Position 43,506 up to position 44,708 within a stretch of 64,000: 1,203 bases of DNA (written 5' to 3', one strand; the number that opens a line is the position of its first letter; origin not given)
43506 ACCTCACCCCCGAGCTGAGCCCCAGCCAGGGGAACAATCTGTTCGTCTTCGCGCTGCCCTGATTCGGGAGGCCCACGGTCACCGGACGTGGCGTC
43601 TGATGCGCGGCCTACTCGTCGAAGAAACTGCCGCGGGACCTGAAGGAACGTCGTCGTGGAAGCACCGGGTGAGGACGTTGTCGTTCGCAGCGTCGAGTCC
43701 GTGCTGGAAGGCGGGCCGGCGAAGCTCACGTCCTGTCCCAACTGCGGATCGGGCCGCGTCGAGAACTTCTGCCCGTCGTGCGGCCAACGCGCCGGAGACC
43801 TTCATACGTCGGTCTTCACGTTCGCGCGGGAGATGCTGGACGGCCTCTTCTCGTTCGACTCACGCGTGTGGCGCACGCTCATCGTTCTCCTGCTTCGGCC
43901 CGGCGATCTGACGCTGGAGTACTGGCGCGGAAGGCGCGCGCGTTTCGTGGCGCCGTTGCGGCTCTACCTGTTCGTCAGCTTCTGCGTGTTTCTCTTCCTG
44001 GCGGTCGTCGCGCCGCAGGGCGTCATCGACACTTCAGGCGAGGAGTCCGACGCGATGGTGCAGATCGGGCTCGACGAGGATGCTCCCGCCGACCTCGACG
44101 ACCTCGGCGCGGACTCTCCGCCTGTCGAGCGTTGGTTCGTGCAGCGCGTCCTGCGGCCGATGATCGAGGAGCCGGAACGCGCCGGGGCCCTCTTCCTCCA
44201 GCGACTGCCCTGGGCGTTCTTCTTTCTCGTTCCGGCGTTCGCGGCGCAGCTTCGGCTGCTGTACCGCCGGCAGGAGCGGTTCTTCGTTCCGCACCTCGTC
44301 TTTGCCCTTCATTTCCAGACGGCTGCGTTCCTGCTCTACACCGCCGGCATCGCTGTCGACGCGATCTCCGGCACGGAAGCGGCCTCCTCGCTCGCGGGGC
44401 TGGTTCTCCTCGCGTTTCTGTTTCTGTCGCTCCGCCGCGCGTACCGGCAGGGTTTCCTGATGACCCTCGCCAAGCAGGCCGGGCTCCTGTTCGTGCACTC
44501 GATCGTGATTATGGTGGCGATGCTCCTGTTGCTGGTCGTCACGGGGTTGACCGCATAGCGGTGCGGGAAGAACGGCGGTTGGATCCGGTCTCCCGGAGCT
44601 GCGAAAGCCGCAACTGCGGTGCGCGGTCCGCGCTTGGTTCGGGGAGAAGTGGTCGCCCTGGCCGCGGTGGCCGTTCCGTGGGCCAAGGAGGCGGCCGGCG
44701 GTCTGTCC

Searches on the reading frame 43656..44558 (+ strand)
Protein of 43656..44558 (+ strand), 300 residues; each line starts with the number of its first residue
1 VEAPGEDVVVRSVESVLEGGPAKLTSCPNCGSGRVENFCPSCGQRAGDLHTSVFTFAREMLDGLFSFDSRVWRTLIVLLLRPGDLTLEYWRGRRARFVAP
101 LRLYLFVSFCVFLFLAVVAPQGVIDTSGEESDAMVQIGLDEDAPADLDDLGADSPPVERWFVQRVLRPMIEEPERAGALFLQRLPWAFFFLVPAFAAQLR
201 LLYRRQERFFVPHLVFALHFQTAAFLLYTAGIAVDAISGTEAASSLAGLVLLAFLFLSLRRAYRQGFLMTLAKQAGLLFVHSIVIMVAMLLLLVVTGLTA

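Call 10: search_protein_families(library=pfam, proteins=[window:43656-44558:+], max_evalue=0.001)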
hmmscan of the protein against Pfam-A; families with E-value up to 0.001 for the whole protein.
window:43656-44558:+ (300 aa): 1 family
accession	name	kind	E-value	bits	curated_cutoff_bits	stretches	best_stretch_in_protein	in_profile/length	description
PF12412.13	DUF3667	-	4e-17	61.9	27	1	68-112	1-45/45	Protein of unknown function (DUF3667)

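Call 24: find_encoding_contigs(protein=window:43656-44558:+, flank=10000, max_places=10)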
Protein window:43656-44558:+ (300 aa): no gene with exactly this product is on record in the collection.
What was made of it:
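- Tried and rejected: The exact-protein look-up of the DUF3667 neighbour was not on record (call 24).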
